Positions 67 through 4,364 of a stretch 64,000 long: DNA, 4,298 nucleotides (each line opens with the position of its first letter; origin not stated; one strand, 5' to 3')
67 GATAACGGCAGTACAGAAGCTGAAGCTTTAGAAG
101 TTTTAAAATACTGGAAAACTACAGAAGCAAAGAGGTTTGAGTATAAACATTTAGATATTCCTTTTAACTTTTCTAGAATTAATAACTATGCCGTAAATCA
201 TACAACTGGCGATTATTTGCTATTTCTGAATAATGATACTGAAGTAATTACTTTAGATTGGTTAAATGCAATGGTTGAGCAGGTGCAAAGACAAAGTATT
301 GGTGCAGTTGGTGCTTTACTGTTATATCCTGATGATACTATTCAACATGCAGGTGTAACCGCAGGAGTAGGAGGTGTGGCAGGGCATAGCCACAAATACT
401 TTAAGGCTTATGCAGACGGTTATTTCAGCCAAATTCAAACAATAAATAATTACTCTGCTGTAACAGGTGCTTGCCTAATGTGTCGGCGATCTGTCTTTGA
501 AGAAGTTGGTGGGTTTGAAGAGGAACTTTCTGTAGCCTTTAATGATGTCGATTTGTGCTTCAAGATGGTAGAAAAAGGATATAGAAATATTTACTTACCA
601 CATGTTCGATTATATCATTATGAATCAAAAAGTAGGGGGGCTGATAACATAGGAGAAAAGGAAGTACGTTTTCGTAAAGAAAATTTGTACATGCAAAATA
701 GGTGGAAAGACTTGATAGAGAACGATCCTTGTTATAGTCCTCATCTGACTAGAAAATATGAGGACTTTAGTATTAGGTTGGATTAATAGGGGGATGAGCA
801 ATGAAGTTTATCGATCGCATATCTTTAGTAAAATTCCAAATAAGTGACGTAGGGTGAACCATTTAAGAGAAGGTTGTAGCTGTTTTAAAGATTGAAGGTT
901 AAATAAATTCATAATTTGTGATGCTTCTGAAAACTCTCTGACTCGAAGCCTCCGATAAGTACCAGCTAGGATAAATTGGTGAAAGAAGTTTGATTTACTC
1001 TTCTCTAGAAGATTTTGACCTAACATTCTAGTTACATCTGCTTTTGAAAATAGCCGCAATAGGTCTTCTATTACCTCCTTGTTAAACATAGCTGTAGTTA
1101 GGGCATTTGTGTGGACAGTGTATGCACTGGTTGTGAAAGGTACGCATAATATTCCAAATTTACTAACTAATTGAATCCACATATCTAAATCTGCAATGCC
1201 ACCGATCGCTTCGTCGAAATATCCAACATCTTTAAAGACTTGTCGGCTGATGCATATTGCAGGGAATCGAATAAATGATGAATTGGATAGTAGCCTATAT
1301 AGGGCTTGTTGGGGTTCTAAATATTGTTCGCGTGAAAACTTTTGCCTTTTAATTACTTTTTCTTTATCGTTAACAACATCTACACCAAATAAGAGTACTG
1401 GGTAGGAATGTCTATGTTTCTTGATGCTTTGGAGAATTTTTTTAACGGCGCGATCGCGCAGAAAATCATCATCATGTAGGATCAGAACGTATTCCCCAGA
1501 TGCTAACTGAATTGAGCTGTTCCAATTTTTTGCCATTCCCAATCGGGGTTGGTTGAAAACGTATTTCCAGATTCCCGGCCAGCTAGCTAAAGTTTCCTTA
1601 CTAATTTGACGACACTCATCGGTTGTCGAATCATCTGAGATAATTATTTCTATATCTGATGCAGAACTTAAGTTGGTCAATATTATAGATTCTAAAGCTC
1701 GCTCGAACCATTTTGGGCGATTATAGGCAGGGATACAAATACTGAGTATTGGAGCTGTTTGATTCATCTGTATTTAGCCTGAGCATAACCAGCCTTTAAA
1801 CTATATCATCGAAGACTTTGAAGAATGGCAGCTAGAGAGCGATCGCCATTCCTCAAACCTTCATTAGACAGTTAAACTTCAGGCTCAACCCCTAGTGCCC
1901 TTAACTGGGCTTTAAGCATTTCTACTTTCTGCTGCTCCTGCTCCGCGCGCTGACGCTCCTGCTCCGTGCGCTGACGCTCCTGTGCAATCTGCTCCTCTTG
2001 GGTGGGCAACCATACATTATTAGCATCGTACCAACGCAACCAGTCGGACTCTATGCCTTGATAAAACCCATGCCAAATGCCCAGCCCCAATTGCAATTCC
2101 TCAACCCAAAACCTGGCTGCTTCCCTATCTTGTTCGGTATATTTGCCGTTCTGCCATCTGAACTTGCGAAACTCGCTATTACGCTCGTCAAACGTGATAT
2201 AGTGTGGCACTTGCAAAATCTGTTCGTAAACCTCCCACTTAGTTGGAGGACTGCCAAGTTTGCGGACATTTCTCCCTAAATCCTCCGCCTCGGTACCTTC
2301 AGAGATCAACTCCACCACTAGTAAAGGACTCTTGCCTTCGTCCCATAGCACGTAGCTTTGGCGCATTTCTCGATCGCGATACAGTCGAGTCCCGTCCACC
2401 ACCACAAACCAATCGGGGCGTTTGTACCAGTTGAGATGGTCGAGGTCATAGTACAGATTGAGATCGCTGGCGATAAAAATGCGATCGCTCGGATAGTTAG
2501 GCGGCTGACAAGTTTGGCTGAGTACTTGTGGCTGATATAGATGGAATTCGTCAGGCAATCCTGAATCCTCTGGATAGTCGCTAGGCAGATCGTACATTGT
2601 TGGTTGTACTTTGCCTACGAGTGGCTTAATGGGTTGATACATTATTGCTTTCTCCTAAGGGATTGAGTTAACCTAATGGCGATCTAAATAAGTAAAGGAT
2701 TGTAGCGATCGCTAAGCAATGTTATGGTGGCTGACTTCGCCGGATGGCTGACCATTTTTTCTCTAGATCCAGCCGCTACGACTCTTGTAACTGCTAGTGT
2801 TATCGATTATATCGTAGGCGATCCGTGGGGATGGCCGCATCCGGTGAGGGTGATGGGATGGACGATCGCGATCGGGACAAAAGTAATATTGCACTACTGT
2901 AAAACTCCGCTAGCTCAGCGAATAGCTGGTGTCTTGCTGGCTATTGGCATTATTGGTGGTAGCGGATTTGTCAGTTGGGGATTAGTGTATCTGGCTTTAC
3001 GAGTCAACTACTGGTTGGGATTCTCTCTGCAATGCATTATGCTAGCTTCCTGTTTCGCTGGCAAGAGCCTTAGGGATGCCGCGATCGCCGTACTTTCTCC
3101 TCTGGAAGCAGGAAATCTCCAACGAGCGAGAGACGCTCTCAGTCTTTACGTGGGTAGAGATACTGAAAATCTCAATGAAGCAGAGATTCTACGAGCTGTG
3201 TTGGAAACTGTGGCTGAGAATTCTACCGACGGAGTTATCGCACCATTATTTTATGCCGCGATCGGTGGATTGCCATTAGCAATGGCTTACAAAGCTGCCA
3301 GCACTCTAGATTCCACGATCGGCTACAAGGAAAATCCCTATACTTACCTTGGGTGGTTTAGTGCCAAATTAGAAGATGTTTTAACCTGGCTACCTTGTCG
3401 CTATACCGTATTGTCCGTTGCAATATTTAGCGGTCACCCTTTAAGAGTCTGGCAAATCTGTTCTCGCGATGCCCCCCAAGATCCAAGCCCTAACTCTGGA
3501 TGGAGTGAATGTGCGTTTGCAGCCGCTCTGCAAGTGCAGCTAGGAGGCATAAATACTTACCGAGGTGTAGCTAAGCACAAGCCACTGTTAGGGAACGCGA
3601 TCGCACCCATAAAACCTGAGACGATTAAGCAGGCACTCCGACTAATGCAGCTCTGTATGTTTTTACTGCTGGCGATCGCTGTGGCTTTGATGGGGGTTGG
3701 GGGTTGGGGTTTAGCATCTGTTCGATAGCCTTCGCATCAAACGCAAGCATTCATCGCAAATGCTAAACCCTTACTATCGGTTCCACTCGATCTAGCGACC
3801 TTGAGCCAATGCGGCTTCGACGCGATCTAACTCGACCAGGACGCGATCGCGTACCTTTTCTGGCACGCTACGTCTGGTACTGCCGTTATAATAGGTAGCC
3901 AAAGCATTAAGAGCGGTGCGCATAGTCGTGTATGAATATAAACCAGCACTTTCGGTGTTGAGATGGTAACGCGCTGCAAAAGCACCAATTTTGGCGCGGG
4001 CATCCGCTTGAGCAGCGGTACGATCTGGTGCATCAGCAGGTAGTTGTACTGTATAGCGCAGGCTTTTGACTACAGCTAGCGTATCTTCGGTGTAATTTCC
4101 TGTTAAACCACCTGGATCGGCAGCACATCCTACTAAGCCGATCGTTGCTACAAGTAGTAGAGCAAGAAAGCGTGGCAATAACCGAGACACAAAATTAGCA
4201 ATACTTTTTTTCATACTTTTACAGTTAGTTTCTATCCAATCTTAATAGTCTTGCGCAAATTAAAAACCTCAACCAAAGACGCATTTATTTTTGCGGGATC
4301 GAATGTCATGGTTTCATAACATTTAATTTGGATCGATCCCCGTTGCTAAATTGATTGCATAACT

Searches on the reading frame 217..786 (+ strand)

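Call 57: search_protein_families(library=pfam, proteins=[window:217-786:+], max_evalue=0.00001)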
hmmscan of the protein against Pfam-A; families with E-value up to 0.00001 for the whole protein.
window:217-786:+ (189 aa): 2 families
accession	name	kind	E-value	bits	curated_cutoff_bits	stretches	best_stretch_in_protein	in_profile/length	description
PF13632.12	Glyco_trans_2_3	-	1.1e-07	32.3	27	1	40-133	29-122/198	Glycosyl transferase family group 2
PF13641.12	Glyco_tranf_2_3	-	6.4e-07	30.1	27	1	7-139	95-216/230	Glycosyltransferase like family 2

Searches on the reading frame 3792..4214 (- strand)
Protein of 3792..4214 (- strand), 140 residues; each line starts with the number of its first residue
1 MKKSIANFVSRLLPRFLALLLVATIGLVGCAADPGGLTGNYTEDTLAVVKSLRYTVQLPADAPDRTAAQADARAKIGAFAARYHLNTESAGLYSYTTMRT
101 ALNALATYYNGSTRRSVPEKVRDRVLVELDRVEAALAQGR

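Call 57: search_protein_families(library=pfam, proteins=[window:3792-4214:-], max_evalue=0.00001)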
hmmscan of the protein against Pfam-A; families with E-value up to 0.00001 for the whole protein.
window:3792-4214:- (140 aa): 1 family
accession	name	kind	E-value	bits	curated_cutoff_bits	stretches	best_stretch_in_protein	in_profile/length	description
PF13326.11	PSII_Pbs27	-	6.5e-19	69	25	1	37-136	40-140/140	Photosystem II Pbs27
